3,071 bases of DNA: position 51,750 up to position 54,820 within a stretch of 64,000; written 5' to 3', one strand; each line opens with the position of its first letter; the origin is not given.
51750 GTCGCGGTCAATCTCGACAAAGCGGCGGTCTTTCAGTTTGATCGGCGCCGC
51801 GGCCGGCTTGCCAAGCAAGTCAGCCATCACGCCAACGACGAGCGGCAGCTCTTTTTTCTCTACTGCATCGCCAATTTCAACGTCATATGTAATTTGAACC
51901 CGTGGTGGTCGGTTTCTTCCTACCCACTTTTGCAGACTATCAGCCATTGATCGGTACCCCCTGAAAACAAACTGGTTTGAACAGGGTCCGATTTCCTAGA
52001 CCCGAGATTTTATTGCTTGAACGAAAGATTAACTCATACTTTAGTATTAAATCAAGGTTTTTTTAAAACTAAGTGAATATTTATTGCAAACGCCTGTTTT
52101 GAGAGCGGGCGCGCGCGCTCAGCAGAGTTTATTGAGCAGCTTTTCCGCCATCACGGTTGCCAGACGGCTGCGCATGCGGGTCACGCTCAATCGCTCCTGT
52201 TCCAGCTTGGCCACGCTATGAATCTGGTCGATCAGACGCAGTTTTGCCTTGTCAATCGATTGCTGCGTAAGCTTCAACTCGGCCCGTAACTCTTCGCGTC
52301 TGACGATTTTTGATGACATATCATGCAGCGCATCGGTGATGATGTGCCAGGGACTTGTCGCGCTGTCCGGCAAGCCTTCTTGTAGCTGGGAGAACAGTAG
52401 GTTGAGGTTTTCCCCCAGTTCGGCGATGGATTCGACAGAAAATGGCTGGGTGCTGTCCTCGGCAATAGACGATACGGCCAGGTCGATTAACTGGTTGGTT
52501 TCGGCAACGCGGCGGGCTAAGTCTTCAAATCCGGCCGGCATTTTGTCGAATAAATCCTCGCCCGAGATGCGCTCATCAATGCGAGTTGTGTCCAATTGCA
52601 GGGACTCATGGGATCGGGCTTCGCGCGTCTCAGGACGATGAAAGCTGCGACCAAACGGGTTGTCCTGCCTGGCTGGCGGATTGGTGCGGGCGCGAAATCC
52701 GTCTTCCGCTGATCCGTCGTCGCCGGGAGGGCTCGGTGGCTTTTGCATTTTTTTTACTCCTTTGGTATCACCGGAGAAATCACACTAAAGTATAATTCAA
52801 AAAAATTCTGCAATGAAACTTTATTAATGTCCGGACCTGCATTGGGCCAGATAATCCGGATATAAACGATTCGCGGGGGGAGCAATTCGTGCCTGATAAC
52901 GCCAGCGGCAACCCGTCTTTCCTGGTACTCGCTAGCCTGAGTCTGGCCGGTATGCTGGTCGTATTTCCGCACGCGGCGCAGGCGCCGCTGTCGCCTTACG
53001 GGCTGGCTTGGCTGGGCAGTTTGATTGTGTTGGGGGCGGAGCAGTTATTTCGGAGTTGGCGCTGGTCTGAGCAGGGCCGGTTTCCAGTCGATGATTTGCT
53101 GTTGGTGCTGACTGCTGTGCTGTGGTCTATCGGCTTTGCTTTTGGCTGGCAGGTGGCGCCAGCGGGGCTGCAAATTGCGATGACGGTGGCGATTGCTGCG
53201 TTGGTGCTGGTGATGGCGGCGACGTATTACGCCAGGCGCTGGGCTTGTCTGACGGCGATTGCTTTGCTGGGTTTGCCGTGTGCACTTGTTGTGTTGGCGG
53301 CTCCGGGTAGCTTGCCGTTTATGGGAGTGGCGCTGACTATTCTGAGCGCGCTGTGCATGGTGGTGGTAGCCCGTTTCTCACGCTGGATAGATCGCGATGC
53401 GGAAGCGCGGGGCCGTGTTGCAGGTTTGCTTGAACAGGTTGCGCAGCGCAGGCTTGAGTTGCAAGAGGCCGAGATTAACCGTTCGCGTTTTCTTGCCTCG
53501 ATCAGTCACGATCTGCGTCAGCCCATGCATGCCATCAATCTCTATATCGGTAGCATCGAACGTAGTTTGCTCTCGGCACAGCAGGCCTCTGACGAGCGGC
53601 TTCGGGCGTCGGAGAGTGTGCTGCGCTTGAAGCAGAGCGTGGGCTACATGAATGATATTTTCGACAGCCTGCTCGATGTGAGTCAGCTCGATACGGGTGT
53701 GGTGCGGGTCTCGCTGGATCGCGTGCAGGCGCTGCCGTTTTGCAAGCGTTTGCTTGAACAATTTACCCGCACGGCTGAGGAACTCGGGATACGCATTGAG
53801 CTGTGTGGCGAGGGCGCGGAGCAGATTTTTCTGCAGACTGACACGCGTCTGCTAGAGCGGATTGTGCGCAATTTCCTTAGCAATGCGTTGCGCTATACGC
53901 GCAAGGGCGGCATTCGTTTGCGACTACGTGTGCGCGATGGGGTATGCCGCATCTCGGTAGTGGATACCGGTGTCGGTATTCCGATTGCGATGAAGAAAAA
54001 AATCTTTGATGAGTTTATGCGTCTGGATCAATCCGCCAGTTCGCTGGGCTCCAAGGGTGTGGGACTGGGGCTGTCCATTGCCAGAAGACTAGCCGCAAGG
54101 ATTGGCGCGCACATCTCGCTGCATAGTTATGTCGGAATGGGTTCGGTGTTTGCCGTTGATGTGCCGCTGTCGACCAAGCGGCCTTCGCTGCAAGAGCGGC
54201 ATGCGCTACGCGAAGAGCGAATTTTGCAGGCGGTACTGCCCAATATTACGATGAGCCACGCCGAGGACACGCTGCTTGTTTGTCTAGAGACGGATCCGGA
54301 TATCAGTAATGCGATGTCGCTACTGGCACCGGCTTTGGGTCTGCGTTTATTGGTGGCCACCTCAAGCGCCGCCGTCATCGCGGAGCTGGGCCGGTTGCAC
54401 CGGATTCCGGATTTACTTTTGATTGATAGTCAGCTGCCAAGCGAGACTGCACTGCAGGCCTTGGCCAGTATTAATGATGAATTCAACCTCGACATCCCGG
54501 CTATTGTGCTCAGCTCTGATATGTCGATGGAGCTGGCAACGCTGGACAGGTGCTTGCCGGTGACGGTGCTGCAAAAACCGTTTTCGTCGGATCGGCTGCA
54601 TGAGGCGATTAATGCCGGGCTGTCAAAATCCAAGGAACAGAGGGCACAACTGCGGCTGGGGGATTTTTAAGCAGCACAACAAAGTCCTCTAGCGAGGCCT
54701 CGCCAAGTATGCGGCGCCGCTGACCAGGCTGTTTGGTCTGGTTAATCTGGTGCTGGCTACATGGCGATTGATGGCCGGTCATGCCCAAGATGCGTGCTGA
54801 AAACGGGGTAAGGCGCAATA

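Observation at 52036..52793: Shared 12-bp palindrome ATACT-WW-AGTAT in the T6SS promoter and the adjacent divergent promoter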

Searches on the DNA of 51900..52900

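Call 78: search_rna_families(source=window, start=51900, end=52900, threshold=evalue, max_evalue=1)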
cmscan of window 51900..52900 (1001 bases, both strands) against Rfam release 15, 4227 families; matches with E-value up to 1: 1.
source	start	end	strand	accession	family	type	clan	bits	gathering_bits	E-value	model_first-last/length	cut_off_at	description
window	52034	52113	+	RF01844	SmY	Gene; snRNA; splicing;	-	21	39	0.052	1-80/80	no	SmY spliceosomal RNA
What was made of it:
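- Tried and rejected: Rfam gave only a sub-threshold eukaryotic SmY hit (call 78).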

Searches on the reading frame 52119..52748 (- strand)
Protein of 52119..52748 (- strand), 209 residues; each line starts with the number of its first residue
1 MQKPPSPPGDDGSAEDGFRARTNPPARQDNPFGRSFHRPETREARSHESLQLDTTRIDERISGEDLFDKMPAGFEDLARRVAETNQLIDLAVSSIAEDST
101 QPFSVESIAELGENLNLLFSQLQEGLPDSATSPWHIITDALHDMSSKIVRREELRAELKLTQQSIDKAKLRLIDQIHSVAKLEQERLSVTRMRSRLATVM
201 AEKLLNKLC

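Call 8: search_protein_families(library=pfam, proteins=[window:52119-52748:-])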
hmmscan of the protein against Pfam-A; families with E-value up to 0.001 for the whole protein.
window:52119-52748:- (209 aa): 0 families

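Call 14: find_encoding_contigs(protein=window:52119-52748:-, flank=10000, max_places=10)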
Protein window:52119-52748:- (209 aa): 6 contigs read that carry it; 6 places shown.
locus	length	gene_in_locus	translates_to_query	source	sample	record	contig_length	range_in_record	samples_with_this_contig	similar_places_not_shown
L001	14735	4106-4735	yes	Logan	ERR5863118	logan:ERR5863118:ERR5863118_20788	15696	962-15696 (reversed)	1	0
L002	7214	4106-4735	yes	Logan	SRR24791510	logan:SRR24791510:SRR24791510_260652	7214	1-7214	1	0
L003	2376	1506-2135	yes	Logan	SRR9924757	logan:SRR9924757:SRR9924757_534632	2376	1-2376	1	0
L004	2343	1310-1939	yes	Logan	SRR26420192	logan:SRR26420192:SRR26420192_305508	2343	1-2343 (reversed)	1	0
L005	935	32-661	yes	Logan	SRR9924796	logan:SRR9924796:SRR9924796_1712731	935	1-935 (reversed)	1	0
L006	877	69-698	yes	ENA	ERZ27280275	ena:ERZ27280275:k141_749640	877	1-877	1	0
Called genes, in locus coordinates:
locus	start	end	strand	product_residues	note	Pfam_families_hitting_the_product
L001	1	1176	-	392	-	?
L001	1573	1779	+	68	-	PF00665:rve (weak)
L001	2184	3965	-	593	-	PF00512:HisKA, PF02518:HATPase_c, PF00072:Response_reg (weak)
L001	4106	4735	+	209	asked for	-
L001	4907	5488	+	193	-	PF05591:T6SS_VipA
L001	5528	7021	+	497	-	PF05943:VipB, PF18945:VipB_2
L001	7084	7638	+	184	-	PF05638:T6SS_HCP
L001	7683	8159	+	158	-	PF04965:GPW_gp25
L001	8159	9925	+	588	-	PF05947:T6SS_TssF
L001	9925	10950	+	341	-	PF06996:T6SS_TssG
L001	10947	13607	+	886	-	PF02861:Clp_N, PF13191:AAA_16 (weak), PF23569:NBD_SMAX1 (weak), PF00004:AAA, PF17871:AAA_lid_9, PF07724:AAA_2, PF07728:AAA_5, PF10431:ClpB_D2-small, +1 more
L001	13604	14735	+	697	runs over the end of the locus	?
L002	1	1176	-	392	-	?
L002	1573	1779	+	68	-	PF00665:rve (weak)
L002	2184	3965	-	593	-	PF00512:HisKA, PF02518:HATPase_c, PF00072:Response_reg (weak)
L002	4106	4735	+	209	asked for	-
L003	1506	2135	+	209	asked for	-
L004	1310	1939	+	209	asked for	-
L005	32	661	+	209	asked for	-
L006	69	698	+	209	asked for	-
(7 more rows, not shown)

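Call 15: search_protein_families(library=ncbifam, proteins=[window:52119-52748:-], max_evalue=0.01)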
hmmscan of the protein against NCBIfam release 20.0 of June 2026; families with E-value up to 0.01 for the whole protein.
window:52119-52748:- (209 aa): 0 families

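Call 16: find_homologous_proteins(query=window:52119-52748:-)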
Query window:52119-52748:- (209 aa): 60 proteins with E <= 0.001 among 485 candidates.
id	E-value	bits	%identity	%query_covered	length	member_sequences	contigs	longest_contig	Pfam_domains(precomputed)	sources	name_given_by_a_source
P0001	1.2e-127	441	99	100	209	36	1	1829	-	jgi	jgi:hypothetical protein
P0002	4.6e-101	354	87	100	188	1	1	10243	-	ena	-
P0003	5.4e-75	269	67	100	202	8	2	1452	-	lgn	-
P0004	9.5e-72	259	64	100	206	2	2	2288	-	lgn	-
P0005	7.2e-62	227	58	96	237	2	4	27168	-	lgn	-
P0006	5.2e-61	224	58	97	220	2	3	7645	-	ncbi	-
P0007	2.2e-60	222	57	100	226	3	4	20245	-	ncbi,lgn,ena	-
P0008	2.3e-60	222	56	100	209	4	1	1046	-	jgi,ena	jgi:hypothetical protein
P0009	1.8e-59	219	56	100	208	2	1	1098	-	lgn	-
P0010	2.3e-59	219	55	100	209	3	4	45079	-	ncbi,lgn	-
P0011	4.2e-59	218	56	100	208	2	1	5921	-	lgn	-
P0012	6.1e-59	217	62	86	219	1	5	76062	-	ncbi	-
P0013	1.1e-58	216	56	96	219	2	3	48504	-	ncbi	-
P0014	1.1e-58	216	61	86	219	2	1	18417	-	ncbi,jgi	ncbi:MAG: hypothetical protein RL404_2517 [Pseudomonadota bacterium]|jgi:hypothetical protein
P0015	1.4e-58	216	54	100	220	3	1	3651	-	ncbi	-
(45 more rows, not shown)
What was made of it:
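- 52119..52748 (-): Conserved 209-aa protein (the 'orphan'): disordered N-terminus followed by a long helix. 60 homologues (call 16).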

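Call 19: find_related_loci(query=A1, collection=genome_contigs, flank=10000)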
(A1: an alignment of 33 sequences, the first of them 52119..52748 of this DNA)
Query A1 (209 aa) in genome_contigs; peptide patterns used: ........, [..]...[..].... (x = any residue, [..] = any of these).
290 stretches matched a pattern; 27 encode a relative of the query (tblastn E <= 1e-3); 26 distinct loci.
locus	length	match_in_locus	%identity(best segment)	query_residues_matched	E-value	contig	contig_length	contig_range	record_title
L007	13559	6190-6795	56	1-208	3e-66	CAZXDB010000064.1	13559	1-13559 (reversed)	MAG TPA_asm: uncultured Bifidobacterium sp. isolate SRP069133_co1_260 genome assembly, contig: NODE_4664_length_13559_co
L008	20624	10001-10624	54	1-208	5e-66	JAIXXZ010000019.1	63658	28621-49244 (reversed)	MAG: Oxalobacteraceae bacterium isolate D4_MAG_00076 pond_D4_MAG_00076_000000000101, whole genome shotgun sequence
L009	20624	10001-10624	54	1-208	6e-65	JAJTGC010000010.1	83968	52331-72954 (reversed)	MAG: Oxalobacteraceae bacterium isolate 49613_E43 Sample_49613_scaffold_263, whole genome shotgun sequence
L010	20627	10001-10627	54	1-208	1e-64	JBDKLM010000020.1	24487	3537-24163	MAG: Pseudomonadota bacterium isolate hugercreek_2019_sw_WHONDRS-S19S_0044_B_bin.118 scaffold_891988, whole genome shotg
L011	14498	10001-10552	61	30-208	1e-64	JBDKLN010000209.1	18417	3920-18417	MAG: Pseudomonadota bacterium isolate hugercreek_2019_sw_WHONDRS-S19S_0044_B_bin.121 scaffold_782247, whole genome shotg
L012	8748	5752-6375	53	1-208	1e-64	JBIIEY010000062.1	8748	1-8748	MAG: Burkholderiaceae bacterium isolate ME2000-10-24pf_3300042406_group1_bin93 Rohwer_bin2285_scaffold_6372_c1, whole ge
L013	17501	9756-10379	54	1-208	2e-64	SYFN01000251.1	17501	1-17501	MAG: Burkholderiales bacterium isolate F1-60-MAGs075 F1-60__c577101, whole genome shotgun sequence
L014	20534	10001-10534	61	30-208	6e-64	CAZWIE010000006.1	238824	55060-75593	MAG TPA_asm: uncultured Bifidobacterium sp. isolate SRP292972_co1_70 genome assembly, contig: NODE_68_length_238824_cov_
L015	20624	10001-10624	54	1-208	2e-61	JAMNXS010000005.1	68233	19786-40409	MAG: Burkholderiaceae bacterium isolate gw_gwSRR_metabat.20 gw_C104, whole genome shotgun sequence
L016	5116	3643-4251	53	1-202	5e-60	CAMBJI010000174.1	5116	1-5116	MAG: Bordetella parapertussis isolate MiE-16apr19-239 genome assembly, contig: MiE-16apr19-C40999, whole genome shotgun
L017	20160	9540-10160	52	1-208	3e-60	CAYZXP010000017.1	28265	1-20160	MAG TPA_asm: uncultured Bifidobacterium sp. isolate SRP219642_co2_174 genome assembly, contig: NODE_1516_length_28265_co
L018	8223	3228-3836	52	1-202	2e-59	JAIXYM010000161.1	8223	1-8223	MAG: Oxalobacteraceae bacterium isolate D8_MAG_00015 pond_D8_MAG_00015_000000000050, whole genome shotgun sequence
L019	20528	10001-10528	57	30-202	3e-58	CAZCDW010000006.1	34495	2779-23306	MAG TPA_asm: uncultured Bifidobacterium sp. isolate SRP278252_co1_476 genome assembly, contig: NODE_1896_length_34495_co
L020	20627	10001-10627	54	1-208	4e-64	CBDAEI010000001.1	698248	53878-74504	Oxalobacteraceae bacterium isolate GE-M3 genome assembly, contig: GE-M3-c2, whole genome shotgun sequence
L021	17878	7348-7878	55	30-208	3e-56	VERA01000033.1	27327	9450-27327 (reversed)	MAG: Burkholderiaceae bacterium isolate ZLKRG28 NODE_1421_length_27327_cov_3.773309, whole genome shotgun sequence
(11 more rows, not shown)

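Call 53: search_solved_structures(query=A1, max_evalue=10)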
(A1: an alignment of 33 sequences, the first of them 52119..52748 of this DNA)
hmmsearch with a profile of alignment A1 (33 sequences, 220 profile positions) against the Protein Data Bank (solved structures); distinct sequences matched with E-value up to 10: 0.

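Call 61: predict_structure(alignment_id=A1)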
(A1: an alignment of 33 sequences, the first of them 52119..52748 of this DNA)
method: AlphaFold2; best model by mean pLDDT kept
length: 209 residues; sequences in the alignment: 33
mean_pLDDT: 71.2   pTM: 0.35
mean pLDDT of the five models: 71.2, 71.1, 69.9, 67.4, 66.5
residues with pLDDT >= 90: 72; 70-90: 43; 50-70: 32; < 50: 62
segments of 3 or more residues with pLDDT < 50: 1-3, 8-30, 35-65
pLDDT, mean of each block of 10 residues (from residue 1): 47 36 43 42 34 39 51 77 85 63 67 82 64 85 97 98 99 98 98 98 96
secondary structure, 60 per line:
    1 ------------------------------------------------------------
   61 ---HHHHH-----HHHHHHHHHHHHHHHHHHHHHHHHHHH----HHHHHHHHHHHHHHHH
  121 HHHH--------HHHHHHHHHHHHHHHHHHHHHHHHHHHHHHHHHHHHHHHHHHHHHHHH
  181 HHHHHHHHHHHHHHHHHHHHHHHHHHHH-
elements in order: H64-68 H74-100 H105-124 H133-208
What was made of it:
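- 52119..52748 (-): AF2 model (call 61).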

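Call 72: find_encoding_contigs(protein=P0002, flank=10000, max_places=3)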
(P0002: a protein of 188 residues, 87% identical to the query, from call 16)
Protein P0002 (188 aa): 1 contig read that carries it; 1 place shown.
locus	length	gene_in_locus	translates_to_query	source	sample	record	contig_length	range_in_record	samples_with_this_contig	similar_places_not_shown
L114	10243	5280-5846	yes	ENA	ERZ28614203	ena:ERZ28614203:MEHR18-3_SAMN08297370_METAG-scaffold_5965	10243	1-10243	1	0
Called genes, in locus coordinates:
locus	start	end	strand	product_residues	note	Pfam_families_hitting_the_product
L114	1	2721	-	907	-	?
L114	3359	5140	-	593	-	PF00512:HisKA, PF02518:HATPase_c, PF00072:Response_reg (weak)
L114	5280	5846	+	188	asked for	-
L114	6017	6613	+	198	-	PF05591:T6SS_VipA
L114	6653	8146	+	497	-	PF05943:VipB, PF18945:VipB_2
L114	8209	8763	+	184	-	PF05638:T6SS_HCP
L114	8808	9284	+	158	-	PF04965:GPW_gp25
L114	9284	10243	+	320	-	?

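Call 79: fold_search(model_id=the predicted structure, library=pdb)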
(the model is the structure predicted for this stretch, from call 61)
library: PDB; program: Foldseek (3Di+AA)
matches with E <= 10: 3; with E <= 0.001: 0
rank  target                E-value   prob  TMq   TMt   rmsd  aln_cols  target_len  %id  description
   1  8h8x                  4.1e+00  0.07  0.16  0.05  12.7        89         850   17  Cryo-EM structure of HACE1 monomer (released 2023-06-28)
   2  9e2g_2E               4.7e+00  0.03  0.13  0.12  31.1       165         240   16  Cryo-EM structure of 48 nm repeat of microtubule doublet from T. brucei flagellum (released 2025-03-12)
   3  8g2z_1V               7.1e+00  0.03  0.14  0.12  29.2       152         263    9  48-nm doublet microtubule from Tetrahymena thermophila strain CU428 (released 2023-06-14)
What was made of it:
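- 52119..52748 (-): No Pfam, PDB or fold match (calls 8, 53, 79).
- Tried and rejected: It gave no meaningful match (call 79).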

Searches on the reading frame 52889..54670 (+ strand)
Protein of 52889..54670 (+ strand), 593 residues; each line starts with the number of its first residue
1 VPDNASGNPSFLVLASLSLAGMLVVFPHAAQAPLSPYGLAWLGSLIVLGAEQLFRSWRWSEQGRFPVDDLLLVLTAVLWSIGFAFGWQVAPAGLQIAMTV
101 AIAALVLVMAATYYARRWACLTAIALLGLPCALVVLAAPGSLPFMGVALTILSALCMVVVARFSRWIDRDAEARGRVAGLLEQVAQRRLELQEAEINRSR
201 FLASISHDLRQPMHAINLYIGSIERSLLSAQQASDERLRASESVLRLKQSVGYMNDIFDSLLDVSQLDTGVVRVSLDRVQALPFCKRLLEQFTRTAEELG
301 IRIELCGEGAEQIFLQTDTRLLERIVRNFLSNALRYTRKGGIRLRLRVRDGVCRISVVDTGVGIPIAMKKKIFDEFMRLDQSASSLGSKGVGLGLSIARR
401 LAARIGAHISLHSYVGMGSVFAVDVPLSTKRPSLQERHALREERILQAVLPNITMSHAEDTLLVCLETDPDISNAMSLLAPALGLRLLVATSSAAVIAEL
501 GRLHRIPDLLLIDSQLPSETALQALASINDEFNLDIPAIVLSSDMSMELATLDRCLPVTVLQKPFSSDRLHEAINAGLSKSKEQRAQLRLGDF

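Call 8: search_protein_families(library=pfam, proteins=[window:52889-54670:+])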
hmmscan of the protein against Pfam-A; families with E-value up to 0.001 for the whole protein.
window:52889-54670:+ (593 aa): 3 families
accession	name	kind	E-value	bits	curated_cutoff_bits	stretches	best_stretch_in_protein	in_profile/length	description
PF02518.31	HATPase_c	-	5.7e-23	81.9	26.4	1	318-428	2-110/111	Histidine kinase-, DNA gyrase B-, and HSP90-like ATPase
PF00512.31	HisKA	-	2e-10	41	26.9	1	198-270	2-66/66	His Kinase A (phospho-acceptor) domain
PF00072.30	Response_reg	-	2.9e-06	27.9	30.2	1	466-575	4-111/111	Response regulator receiver domain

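Call 15: search_protein_families(library=ncbifam, proteins=[window:52889-54670:+], max_evalue=0.01)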
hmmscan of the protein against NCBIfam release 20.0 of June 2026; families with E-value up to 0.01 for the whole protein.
window:52889-54670:+ (593 aa): 84 families (the best 25 are shown)
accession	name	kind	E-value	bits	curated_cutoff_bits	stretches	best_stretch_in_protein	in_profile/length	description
NF041832.1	near_NosP_CTERM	subfamily_domain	2.5e-72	244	400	1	193-575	2-367/370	NahK/ErcS family hybrid sensor histidine kinase/response regulator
NF041831.1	NO_HK_NahK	exception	3.3e-49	167.6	1500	1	169-574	468-850/854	hybrid sensor histidine kinase/response regulator NahK/ErcS'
TIGR02956.1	TMAO_torS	equivalog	1.7e-42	145.6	676.5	1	186-585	452-828/967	TMAO reductase system sensor histidine kinase/response regulator TorS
NF046044.1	PnpS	equivalog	8.3e-37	127.1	400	1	190-426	162-390/390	two-component system histidine kinase PnpS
NF038297.2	hybrid_HK_HrmK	equivalog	1.9e-35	122.6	725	1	183-556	220-583/607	hybrid histidine kinase/response regulator HrmK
NF008302.0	PRK11091.1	equivalog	6e-35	120.6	838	1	190-585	275-650/779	aerobic respiration two-component sensor histidine kinase ArcB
TIGR02966.1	phoR_proteo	equivalog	3.7e-34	118.2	334.2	1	191-424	107-332/333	phosphate regulon sensor histidine kinase PhoR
NF033092.0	HK_WalK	equivalog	6.5e-34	117.5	725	1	158-426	337-593/594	cell wall metabolism sensor histidine kinase WalK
NF011874.0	PRK15347.1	equivalog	1.8e-33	115.6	852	1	184-433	377-620/921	two component system sensor kinase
NF041947.1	LuxQ_Vibrio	equivalog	3e-33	114.8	1200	1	187-574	461-835/843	quorum-sensing autoinducer 2 sensor kinase/phosphatase LuxQ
NF047874.1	MASE3_PAS_HK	subfamily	2e-31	109.5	560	1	190-430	390-628/655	MASE3 domain-containing sensor histidine kinase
NF040691.1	MtrAB_MtrB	equivalog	3.5e-30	105.5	450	1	189-430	262-495/507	MtrAB system histidine kinase MtrB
NF041735.1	hist_kin_RppB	equivalog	2e-29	102.7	400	1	200-426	218-438/438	two-component system sensor histidine kinase RppB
NF047465.1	hybrid_HK_LvrA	exception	7.6e-29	100.3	1200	1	189-453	186-448/819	hybrid histidine kinase/response regulator LvrA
NF008543.0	PRK11466.1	equivalog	1.8e-28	98.9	982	1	178-436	421-671/914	TMAO reductase system sensor histidine kinase/response regulator TorS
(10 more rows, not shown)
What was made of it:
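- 52889..54670 (+): Membrane hybrid histidine kinase (HisKA, HATPase_c, receiver; no Hpt domain found). Calls 8 and 15.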
